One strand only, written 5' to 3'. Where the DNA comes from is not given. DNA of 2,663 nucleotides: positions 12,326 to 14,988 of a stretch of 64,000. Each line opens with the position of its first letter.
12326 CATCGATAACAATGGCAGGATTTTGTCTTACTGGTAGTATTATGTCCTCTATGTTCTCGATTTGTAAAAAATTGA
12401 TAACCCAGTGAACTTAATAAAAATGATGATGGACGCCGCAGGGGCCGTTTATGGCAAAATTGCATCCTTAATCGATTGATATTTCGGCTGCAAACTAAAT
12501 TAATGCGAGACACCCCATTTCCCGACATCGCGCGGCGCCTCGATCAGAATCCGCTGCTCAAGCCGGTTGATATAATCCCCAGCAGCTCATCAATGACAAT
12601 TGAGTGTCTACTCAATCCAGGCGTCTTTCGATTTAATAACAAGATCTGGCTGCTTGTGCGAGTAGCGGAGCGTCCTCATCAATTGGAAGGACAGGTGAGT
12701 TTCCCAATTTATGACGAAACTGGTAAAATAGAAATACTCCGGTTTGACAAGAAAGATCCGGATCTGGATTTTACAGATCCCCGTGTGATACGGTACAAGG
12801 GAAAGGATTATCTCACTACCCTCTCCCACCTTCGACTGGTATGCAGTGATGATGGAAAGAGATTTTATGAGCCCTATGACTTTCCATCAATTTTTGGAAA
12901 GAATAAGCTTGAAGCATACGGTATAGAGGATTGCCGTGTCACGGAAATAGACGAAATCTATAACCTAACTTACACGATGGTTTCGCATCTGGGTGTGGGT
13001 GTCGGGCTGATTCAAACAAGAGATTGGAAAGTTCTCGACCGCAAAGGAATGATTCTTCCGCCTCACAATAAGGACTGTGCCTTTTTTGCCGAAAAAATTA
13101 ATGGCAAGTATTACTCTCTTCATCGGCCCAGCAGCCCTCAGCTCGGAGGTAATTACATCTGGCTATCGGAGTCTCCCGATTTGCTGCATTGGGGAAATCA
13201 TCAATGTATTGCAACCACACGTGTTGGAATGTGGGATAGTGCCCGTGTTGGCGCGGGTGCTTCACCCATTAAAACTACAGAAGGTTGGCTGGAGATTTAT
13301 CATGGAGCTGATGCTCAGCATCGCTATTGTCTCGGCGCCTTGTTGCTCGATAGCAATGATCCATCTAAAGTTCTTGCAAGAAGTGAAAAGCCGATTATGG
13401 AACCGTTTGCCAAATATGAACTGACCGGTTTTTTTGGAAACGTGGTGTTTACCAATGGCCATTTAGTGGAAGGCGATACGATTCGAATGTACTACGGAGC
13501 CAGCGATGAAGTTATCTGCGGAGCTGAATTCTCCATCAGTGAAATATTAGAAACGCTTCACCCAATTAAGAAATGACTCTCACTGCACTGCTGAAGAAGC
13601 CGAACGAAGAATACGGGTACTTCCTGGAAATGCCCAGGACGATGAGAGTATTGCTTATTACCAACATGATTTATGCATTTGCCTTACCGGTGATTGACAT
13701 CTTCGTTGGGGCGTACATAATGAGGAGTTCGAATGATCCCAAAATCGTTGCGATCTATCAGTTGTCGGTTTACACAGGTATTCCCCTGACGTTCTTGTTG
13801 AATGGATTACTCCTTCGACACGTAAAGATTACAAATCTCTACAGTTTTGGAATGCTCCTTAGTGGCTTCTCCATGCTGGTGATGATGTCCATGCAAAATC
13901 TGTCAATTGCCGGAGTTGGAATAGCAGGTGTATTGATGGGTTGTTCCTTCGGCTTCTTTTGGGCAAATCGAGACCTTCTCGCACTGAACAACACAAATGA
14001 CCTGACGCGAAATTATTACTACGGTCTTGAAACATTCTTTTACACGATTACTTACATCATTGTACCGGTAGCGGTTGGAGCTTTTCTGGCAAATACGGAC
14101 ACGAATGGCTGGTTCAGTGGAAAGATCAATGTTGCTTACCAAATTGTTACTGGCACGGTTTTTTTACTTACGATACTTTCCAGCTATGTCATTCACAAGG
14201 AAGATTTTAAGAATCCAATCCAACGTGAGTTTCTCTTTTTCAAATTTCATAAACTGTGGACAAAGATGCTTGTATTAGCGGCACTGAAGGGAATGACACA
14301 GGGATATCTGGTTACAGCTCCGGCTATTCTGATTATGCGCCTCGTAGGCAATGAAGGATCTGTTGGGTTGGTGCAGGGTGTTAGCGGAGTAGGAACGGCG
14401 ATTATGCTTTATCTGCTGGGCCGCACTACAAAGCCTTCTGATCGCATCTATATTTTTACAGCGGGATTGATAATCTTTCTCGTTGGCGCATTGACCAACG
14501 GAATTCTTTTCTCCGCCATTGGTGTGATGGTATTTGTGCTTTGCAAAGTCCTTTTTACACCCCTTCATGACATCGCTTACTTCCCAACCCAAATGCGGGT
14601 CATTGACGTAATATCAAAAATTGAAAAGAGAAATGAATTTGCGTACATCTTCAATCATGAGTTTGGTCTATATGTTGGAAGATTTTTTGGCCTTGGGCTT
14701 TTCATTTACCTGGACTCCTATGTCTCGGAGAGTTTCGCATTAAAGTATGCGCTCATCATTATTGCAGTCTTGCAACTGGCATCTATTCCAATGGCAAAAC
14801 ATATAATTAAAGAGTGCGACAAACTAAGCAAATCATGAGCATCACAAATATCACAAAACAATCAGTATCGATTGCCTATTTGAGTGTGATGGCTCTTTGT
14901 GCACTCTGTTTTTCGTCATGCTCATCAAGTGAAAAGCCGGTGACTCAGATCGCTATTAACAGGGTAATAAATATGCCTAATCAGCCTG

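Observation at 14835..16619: Duplicated uncharacterised enzyme-like family in the PUL: candidate new CAZyme family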

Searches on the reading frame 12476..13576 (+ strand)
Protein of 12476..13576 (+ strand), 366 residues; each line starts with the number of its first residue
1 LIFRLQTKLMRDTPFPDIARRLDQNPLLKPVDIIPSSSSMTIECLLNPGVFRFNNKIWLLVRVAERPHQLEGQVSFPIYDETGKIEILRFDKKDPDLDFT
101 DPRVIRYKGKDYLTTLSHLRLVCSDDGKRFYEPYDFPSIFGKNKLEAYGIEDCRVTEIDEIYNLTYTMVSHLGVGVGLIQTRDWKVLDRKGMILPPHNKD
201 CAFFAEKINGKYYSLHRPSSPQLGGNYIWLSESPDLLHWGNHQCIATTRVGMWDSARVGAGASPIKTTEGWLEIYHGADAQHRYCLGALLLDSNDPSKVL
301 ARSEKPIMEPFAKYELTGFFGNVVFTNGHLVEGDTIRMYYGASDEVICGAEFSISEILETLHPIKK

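Call 8: search_protein_families(library=pfam, proteins=[window:12476-13576:+], max_evalue=0.001)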
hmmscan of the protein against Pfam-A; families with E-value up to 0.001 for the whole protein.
window:12476-13576:+ (366 aa): 1 family
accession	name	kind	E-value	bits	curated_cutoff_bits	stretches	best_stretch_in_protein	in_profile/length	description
PF04041.19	Glyco_hydro_130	-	4e-47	161.2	26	1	138-361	87-318/320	beta-1,4-mannooligosaccharide phosphorylase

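Call 22: search_solved_structures(query=window:12476-13573:+, max_evalue=0.00001)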
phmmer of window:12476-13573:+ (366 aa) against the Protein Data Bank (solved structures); distinct sequences matched with E-value up to 0.00001: 18.
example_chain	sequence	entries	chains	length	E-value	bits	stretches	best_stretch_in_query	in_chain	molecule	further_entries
9erg_A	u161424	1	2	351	8.2e-167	558.4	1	17-361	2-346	Uhgb_MS mannoside synthase from an unknown human gut bacterium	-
9eqq_A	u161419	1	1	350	8.2e-167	558.4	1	17-361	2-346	Uhgb_MS mannoside synthase from an unknown human gut bacterium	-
9erh_A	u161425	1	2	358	8.6e-167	558.3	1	17-361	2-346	Uhgb_MS mannoside synthase from an unknown human gut bacterium in complex with 1,2-beta-ma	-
5b0p_A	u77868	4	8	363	3.1e-94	319.5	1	21-362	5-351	Lin0857 protein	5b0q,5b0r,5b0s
9fj8_A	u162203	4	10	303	9.8e-50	173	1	115-355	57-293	1,2-beta-oligomannan phosphorylase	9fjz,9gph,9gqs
7fip_A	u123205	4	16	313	1.5e-47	165.9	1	116-347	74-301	Beta-1,2-mannobiose phosphorylase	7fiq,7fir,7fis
1vkd_A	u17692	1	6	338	3e-43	151.7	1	139-359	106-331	conserved hypothetical protein TM1225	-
5ayd_A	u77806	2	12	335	6e-29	104.6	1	148-359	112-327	Beta-1,4-mannooligosaccharide phosphorylase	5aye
4udk_E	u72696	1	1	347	1.7e-28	103.2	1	148-359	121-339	UHGB_MP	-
4udg_A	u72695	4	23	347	1.7e-28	103.2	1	148-359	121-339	UHGB_MP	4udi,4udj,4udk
5ay9_A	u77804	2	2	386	2.8e-16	62.9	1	175-359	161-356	4-O-beta-D-mannosyl-D-glucose phosphorylase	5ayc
4onz_A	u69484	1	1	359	8.7e-13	51.4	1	200-349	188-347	putative glycoside hydrolase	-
3r67_A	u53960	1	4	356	1.4e-11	47.4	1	116-350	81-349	putative Glycosidase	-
3was_A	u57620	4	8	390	6e-11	45.4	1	175-357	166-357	4-O-beta-D-mannosyl-D-glucose phosphorylase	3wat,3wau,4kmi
5a7v_B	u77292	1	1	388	2.1e-09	40.3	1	117-348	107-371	PUTATIVE GLYCOSIDASE PH117-RELATED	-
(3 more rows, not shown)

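Call 36: search_solved_structures(query=window:12476-13573:+, max_evalue=1e-80, show_alignments=4)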
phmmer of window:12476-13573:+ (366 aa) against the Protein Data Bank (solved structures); distinct sequences matched with E-value up to 1e-80: 4.
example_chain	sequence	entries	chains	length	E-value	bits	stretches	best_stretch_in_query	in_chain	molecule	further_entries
9erg_A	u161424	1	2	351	8.2e-167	558.4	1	17-361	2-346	Uhgb_MS mannoside synthase from an unknown human gut bacterium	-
9eqq_A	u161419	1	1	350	8.2e-167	558.4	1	17-361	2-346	Uhgb_MS mannoside synthase from an unknown human gut bacterium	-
9erh_A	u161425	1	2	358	8.6e-167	558.3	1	17-361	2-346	Uhgb_MS mannoside synthase from an unknown human gut bacterium in complex with 1,2-beta-ma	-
5b0p_A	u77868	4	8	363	3.1e-94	319.5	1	21-362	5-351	Lin0857 protein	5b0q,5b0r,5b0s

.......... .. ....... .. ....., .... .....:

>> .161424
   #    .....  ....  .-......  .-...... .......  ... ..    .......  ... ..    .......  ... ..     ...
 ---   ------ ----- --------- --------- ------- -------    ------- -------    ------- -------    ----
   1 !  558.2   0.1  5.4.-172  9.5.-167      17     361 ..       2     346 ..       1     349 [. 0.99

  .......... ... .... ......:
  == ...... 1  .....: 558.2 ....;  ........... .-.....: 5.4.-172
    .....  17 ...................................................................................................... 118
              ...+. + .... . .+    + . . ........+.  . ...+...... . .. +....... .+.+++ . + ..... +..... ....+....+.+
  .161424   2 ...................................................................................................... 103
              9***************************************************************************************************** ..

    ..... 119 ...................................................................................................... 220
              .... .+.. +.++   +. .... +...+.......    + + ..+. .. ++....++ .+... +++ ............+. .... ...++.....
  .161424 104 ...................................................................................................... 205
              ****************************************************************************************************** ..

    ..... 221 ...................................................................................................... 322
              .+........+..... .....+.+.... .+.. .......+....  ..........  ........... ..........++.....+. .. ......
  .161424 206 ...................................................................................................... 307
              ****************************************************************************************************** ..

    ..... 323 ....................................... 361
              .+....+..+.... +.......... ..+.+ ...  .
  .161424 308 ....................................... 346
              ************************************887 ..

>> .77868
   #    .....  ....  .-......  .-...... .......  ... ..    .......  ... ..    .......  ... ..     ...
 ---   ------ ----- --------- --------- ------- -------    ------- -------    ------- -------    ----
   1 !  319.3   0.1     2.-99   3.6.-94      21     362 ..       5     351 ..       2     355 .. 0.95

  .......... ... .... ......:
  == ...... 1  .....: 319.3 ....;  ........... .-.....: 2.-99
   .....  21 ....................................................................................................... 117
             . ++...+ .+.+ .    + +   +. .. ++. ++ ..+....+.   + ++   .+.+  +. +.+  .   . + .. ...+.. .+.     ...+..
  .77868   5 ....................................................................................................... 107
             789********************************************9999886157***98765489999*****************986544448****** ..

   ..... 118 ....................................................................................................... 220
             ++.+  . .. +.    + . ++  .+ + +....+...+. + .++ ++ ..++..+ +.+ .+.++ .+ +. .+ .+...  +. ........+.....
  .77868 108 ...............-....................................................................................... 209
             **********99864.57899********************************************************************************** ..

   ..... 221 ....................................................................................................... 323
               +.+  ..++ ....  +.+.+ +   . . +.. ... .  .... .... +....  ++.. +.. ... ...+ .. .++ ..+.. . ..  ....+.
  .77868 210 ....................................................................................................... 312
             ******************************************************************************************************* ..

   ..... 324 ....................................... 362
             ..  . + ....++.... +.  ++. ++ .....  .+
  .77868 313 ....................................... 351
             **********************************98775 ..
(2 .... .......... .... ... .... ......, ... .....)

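Call 69: search_protein_families(library=ncbifam, proteins=[window:12503-13573:+], max_evalue=0.001)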
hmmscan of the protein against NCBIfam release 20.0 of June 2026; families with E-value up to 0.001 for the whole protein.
window:12503-13573:+ (357 aa): 3 families
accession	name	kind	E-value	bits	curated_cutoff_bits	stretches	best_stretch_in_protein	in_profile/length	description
NF050092.1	BtaManbiosPhlase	equivalog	6.1e-127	423.3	550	1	11-352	4-350/351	BtaManbiosPhlase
NF052550.1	BManbPhaseBMBP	equivalog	1.7e-60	204.9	450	1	99-348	49-294/296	beta-1,2-mannobiose phosphorylase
NF058598.1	BetMansidBT3780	equivalog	5.2e-15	55.4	550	1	196-340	204-359/366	beta-1,2-mannosidase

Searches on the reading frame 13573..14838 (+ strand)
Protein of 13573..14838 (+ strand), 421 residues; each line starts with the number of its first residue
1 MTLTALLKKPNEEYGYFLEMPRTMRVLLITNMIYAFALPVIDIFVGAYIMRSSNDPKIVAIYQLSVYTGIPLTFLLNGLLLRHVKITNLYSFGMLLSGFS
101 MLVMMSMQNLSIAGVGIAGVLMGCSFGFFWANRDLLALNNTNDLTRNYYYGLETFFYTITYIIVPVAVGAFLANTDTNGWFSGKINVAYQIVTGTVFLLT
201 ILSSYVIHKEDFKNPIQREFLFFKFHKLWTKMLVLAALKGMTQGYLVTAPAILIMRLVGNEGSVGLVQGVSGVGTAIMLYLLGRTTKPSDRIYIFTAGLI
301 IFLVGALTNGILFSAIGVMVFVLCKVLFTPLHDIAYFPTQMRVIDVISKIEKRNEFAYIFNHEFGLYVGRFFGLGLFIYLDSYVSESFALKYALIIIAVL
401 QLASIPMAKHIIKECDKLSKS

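Call 8: search_protein_families(library=pfam, proteins=[window:13573-14838:+], max_evalue=0.001)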
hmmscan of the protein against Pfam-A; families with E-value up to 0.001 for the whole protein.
window:13573-14838:+ (421 aa): 1 family
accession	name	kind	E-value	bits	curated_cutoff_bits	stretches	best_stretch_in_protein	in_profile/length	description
PF07690.21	MFS_1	-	8.6e-05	22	33.4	1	28-328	2-308/347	Major Facilitator Superfamily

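Call 69: search_protein_families(library=ncbifam, proteins=[window:13573-14835:+], max_evalue=0.001)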
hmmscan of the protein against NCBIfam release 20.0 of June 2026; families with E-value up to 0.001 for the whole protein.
window:13573-14835:+ (421 aa): 0 families
